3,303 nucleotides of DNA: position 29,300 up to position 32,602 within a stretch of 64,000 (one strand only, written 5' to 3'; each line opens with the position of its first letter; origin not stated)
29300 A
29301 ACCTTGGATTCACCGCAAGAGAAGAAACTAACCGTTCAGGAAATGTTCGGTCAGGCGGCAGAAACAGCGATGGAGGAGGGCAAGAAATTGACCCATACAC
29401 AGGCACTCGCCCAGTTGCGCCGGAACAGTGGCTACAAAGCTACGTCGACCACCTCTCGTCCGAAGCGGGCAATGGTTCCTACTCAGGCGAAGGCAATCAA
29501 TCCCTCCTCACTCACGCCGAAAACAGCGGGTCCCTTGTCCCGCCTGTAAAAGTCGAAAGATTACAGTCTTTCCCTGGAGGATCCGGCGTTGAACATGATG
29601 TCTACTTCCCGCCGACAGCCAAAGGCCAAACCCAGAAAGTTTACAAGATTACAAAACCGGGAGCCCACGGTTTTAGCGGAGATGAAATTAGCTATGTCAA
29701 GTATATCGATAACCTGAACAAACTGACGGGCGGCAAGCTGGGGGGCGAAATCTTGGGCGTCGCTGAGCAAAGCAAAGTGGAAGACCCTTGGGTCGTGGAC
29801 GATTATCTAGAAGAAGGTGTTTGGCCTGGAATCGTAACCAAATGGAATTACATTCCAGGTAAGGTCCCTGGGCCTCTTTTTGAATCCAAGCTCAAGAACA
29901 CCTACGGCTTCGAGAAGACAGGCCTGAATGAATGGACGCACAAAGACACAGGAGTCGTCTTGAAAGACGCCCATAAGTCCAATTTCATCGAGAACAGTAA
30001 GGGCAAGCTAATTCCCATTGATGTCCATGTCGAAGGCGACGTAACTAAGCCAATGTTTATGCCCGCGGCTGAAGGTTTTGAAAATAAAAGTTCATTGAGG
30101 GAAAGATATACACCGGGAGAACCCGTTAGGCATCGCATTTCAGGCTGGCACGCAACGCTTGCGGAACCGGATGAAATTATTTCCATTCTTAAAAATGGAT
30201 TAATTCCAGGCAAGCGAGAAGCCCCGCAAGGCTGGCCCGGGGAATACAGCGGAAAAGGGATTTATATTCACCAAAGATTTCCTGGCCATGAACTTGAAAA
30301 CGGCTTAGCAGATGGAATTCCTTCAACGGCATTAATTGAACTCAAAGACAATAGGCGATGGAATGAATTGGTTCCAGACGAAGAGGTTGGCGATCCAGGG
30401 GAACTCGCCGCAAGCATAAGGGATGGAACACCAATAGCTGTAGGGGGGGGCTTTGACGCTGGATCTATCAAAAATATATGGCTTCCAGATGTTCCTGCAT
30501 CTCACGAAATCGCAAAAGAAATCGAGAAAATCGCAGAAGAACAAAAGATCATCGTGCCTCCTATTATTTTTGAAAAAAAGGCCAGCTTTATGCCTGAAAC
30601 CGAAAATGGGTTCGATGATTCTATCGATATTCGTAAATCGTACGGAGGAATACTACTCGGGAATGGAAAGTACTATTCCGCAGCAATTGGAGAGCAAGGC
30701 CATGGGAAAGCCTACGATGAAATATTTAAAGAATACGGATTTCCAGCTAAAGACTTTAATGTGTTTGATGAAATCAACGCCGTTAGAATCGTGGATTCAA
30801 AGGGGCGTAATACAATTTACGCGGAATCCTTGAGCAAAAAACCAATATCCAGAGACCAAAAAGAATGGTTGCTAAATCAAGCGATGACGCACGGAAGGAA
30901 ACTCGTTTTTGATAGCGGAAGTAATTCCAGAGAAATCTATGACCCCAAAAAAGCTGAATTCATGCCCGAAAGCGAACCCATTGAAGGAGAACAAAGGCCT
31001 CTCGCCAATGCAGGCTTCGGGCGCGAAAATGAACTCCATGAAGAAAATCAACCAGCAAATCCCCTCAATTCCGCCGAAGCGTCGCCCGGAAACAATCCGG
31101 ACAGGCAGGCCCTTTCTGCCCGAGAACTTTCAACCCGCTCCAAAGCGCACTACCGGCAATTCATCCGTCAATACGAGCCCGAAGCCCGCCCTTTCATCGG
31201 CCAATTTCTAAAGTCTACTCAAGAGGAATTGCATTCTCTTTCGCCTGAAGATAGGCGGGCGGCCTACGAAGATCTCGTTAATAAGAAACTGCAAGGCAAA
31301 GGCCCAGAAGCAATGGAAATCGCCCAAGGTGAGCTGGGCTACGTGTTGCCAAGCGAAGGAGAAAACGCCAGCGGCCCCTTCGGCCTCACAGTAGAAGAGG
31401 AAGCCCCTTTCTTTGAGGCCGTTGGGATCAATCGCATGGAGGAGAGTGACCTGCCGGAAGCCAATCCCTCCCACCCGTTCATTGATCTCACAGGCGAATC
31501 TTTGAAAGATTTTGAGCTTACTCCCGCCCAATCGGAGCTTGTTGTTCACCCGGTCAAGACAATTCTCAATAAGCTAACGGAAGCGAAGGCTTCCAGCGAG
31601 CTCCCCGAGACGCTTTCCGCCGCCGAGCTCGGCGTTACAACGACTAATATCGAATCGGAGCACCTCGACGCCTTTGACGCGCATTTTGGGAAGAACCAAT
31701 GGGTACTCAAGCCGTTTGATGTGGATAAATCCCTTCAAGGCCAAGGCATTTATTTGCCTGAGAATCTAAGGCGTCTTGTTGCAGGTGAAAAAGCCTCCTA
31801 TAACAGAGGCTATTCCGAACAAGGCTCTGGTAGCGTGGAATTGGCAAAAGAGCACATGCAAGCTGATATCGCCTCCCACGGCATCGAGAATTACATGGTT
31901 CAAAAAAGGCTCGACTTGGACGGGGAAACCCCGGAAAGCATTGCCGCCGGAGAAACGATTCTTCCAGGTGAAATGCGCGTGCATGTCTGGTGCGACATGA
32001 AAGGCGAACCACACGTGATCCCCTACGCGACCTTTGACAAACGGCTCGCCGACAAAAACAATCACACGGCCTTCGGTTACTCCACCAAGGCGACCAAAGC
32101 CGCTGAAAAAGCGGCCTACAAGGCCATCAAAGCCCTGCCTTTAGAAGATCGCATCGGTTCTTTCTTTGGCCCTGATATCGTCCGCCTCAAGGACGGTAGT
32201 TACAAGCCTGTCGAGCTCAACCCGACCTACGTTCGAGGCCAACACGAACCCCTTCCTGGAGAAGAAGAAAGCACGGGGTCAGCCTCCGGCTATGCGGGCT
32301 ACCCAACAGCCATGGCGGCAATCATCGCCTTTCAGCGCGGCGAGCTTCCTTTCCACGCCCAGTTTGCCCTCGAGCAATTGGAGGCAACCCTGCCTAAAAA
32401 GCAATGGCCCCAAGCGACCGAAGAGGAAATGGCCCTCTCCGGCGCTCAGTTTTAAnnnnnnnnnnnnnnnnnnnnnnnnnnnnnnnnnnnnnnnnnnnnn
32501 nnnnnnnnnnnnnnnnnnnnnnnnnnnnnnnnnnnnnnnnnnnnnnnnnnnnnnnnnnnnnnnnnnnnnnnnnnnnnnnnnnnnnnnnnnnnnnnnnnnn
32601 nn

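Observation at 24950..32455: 2501-aa polyvalent protein combining HExxH peptidase, kinase-like, PARP/ART-like and ATP-grasp-like modules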

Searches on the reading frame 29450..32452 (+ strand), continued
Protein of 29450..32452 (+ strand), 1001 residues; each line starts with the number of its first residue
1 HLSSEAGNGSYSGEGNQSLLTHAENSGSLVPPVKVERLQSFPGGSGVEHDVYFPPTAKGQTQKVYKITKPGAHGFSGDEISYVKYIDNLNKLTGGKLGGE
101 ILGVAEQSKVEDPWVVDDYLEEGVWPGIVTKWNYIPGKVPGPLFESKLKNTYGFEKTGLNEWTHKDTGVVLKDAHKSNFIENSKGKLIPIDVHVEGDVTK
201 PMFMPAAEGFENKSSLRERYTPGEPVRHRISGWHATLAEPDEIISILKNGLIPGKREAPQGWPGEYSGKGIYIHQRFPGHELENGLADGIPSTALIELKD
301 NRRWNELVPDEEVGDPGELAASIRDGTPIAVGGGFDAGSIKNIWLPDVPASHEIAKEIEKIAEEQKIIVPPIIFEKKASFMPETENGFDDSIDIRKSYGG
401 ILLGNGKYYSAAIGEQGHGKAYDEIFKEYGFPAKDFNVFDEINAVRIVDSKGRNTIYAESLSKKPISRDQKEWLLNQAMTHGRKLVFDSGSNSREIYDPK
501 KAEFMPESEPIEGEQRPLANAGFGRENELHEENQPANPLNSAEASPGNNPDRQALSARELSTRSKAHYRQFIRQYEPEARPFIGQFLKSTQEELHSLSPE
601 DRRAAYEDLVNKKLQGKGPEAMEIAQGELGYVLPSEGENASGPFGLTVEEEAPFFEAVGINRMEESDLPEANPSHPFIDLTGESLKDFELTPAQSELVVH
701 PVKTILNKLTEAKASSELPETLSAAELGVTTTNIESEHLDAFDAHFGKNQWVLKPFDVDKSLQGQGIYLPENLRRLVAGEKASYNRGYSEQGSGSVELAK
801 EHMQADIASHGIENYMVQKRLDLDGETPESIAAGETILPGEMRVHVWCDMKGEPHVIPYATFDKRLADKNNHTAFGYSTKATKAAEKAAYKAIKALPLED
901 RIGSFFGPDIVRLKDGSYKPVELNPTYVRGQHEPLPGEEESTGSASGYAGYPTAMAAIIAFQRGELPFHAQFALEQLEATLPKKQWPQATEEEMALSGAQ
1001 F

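Call 91: find_encoding_contigs(protein=P0004, flank=10000, max_places=2)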
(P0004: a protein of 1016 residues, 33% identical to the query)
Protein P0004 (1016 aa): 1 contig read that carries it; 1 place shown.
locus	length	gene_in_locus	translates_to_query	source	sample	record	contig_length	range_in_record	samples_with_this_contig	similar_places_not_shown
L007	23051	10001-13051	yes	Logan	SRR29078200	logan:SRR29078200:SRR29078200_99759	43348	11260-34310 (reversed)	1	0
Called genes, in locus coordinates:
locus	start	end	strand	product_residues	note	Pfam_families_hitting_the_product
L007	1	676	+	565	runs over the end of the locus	PF12236:Head-tail_con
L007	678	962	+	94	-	PF25181:Phage_Bbp19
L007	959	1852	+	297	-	-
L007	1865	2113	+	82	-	-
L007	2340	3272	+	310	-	PF19821:Phage_capsid_2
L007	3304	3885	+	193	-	-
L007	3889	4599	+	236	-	-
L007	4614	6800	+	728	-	-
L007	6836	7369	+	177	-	-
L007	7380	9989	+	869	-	-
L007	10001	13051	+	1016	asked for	-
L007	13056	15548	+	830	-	-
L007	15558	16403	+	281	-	-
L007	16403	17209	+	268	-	PF05345:He_PIG (weak)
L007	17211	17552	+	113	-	-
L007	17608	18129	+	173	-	-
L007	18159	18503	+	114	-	-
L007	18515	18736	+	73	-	-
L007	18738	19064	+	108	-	-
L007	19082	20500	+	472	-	PF12708:Pect-lyase_RHGA_epim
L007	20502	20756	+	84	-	-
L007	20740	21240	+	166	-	PF05838:Glyco_hydro_108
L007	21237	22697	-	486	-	PF00176:SNF2-rel_dom, PF00271:Helicase_C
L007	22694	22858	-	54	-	-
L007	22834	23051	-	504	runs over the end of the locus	PF00580:UvrD-helicase, PF01443:Viral_helicase1 (faint), PF13245:AAA_19, PF13401:AAA_22 (faint), PF13604:AAA_30 (faint), PF13361:UvrD_C, PF13538:UvrD_C_2 (weak)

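Call 92: find_encoding_contigs(protein=P0015, flank=10000, max_places=2)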
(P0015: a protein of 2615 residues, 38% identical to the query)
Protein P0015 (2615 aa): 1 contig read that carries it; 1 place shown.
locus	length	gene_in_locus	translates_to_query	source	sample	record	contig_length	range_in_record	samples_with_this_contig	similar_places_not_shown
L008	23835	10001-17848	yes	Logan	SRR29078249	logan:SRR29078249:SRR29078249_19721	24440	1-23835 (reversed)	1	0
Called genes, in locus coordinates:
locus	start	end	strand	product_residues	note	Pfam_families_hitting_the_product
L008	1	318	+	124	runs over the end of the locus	-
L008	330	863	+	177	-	-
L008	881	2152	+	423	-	-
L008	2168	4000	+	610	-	-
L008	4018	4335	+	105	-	-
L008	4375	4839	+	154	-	-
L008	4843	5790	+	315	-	-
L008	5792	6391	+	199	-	PF20043:DUF6445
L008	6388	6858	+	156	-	-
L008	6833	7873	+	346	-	-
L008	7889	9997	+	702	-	-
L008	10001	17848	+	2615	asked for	-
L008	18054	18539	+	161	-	-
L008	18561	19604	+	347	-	-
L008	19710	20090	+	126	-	-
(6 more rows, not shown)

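Call 94: search_solved_structures(query=L007:7380-9986:+, max_evalue=1)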
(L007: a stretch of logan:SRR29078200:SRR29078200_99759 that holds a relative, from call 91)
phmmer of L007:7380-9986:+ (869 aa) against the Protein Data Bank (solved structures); distinct sequences matched with E-value up to 1: 0.

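Call 95: search_solved_structures(query=L007:4614-6797:+, max_evalue=1)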
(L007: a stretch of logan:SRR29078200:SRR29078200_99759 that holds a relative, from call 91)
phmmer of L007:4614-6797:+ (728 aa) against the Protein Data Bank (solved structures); distinct sequences matched with E-value up to 1: 4.
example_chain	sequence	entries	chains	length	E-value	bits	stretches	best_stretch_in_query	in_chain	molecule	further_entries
8ck1_A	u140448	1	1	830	2.5e-88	300.5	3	278-562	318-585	Tail Nozzle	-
9efk_M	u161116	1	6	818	1e-12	50.6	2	10-495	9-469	orf18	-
6s2q_A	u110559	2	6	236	0.36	12.4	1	240-290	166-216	Glucosyl-3-phosphoglycerate phosphatase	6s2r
4pz9_A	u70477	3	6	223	0.49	12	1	240-290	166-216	Glucosyl-3-phosphoglycerate phosphatase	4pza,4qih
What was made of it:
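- On Podovirus internal core protein (T7 gp16-like): A true T7-like layout is shown only for the relative P0004 (calls 91, 95), not for this phage.
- Closest known: T7 gp15/gp16 internal core. Same: A homologue of the grasp module (P0004) occupies exactly the gp16-like slot of a T7-like structural module (calls 91, 95).
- This matches the T7 gp16 position (calls 91, 95). A relative of the grasp module is carried by a podovirus internal-protein-position gene (calls 91, 95).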

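Call 114: find_encoding_contigs(protein=P0018, flank=8000, max_places=2)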
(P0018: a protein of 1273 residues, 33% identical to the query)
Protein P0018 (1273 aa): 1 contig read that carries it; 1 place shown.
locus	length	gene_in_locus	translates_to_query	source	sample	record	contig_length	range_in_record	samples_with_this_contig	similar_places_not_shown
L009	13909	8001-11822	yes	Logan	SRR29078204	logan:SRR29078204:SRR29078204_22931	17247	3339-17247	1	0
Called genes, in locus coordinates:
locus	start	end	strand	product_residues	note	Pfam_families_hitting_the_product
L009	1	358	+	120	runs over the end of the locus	-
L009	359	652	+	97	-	PF01555:N6_N4_Mtase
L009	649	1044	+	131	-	PF06356:DUF1064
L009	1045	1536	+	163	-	PF13671:AAA_33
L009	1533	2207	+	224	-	-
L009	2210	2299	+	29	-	-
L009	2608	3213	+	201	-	PF13022:HTH_Tnp_1_2 (weak), PF13384:HTH_23 (weak)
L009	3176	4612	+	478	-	PF03237:Terminase_6N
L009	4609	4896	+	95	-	-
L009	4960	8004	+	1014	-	PF05136:Phage_portal_2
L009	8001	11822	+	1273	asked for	-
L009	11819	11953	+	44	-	-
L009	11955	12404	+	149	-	PF05118:Asp_Arg_Hydrox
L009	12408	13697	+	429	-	PF04233:Phage_Mu_F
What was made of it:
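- P0018, in which the kinase is nested inside the grasp module, lies between the portal and Phage_Mu_F genes (call 114).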

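Call 115: find_encoding_contigs(protein=P0010, flank=6000, max_places=2)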
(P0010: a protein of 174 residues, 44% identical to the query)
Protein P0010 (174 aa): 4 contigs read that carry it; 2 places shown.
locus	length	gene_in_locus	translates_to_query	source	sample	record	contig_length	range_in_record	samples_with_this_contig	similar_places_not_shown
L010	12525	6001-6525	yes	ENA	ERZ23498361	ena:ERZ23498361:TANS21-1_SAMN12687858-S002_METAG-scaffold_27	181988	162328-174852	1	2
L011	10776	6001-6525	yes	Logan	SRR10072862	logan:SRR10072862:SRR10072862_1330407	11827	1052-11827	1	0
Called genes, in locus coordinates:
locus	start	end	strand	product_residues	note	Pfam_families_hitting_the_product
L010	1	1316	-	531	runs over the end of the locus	-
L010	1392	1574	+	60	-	-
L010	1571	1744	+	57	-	-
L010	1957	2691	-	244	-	PF05257:CHAP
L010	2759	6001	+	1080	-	-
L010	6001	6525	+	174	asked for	-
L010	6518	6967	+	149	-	-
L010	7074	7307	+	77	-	-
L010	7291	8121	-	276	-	PF02086:MethyltransfD12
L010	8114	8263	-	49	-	-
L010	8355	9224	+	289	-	PF01909:NTP_transf_2 (weak)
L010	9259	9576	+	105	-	-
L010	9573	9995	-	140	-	-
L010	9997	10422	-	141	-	-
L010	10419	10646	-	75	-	-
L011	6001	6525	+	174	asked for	-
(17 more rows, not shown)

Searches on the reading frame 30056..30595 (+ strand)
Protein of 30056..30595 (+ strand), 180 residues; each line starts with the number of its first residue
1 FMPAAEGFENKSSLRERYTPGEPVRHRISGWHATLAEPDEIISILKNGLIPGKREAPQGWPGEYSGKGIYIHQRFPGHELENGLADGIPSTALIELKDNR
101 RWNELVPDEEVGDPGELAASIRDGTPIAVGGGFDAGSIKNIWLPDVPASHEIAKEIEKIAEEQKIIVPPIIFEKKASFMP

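Call 11: search_protein_families(library=pfam, proteins=[window:30056-30595:+], max_evalue=5)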
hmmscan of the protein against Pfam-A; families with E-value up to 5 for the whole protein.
window:30056-30595:+ (180 aa): 0 families

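Call 16: search_protein_families(library=ncbifam, proteins=[window:30056-30595:+], max_evalue=1)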
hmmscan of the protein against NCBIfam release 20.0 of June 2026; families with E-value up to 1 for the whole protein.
window:30056-30595:+ (180 aa): 0 families

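Call 30: search_solved_structures(query=A1, max_evalue=10, show_alignments=3)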
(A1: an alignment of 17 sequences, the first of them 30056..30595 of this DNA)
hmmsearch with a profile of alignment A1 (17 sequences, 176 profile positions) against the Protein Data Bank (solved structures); distinct sequences matched with E-value up to 10: 7.
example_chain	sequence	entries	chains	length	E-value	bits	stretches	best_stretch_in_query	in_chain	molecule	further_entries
8baq_A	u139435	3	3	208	0.0077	18.9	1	31-50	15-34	DarT ssDNA thymidine ADP-ribosyltransferase family protein | E. coli C7 DarT1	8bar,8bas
8tfz_A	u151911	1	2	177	0.068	15.9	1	22-55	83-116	Probable RNA 2'-phosphotransferase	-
9ld4_A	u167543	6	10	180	0.2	14.3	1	22-54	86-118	Probable RNA 2'-phosphotransferase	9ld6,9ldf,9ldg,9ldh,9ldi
9ld3_A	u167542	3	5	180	0.2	14.3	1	22-54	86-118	Probable RNA 2'-phosphotransferase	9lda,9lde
9ldc_A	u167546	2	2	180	0.2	14.3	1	22-54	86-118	Probable RNA 2'-phosphotransferase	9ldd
1wfx_A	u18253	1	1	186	0.82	12.3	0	31-54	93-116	Probable RNA 2'-phosphotransferase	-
8tg3_A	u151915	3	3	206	1.1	11.9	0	32-54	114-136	Probable RNA 2'-phosphotransferase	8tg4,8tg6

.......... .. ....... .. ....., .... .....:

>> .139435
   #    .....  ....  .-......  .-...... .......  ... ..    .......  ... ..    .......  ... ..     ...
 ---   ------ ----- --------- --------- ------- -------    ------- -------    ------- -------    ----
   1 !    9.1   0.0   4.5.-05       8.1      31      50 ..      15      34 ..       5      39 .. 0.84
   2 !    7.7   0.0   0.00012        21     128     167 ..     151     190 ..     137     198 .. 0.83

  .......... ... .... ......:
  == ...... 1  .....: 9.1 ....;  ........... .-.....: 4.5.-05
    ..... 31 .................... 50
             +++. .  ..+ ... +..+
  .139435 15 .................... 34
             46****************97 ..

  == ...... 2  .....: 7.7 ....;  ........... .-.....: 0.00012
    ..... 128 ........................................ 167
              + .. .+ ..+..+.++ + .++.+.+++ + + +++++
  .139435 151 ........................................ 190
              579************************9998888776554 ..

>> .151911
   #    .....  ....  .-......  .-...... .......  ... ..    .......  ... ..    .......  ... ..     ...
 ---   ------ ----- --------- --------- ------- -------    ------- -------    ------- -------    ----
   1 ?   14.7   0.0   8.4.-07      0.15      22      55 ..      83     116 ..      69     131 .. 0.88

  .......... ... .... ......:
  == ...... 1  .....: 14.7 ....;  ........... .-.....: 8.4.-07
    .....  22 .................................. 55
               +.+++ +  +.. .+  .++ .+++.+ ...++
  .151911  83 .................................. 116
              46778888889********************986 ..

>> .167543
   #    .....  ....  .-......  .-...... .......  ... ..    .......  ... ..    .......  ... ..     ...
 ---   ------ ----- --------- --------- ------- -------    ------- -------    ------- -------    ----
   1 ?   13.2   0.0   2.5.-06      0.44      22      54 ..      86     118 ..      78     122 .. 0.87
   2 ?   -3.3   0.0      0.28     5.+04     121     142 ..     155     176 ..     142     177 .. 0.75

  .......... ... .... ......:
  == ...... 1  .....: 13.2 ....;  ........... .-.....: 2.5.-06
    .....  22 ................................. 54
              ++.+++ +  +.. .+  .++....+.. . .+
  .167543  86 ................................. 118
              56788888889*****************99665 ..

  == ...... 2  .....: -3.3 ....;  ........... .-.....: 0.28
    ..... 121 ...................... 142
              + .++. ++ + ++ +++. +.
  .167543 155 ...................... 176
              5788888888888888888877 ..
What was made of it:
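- On KptA/Tpt1 RNA 2'-phosphotransferase: Profile similarity is limited to the His strand and helix (call 30).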

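Call 31: search_protein_families(library=pfam, alignment_id=A1, max_evalue=1)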
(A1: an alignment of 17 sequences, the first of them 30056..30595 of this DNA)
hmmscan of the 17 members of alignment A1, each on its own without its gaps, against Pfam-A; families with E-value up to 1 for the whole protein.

A. member 1, window:30056-30595:+ (180 aa): 0 families

B. families by the number of members that match (of 17 scanned): 4 families
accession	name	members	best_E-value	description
PF00644.27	PARP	8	0.00019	Poly(ADP-ribose) polymerase catalytic domain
PF01885.22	PTS_2-RNA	2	0.041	RNA 2'-phosphotransferase, Tpt1 / KptA family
PF22531.2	DUF7002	2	0.14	Family of unknown function (DUF7002)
PF12655.13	CDIF630_02480-like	1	0.073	Spore surface protein CDIF630_02480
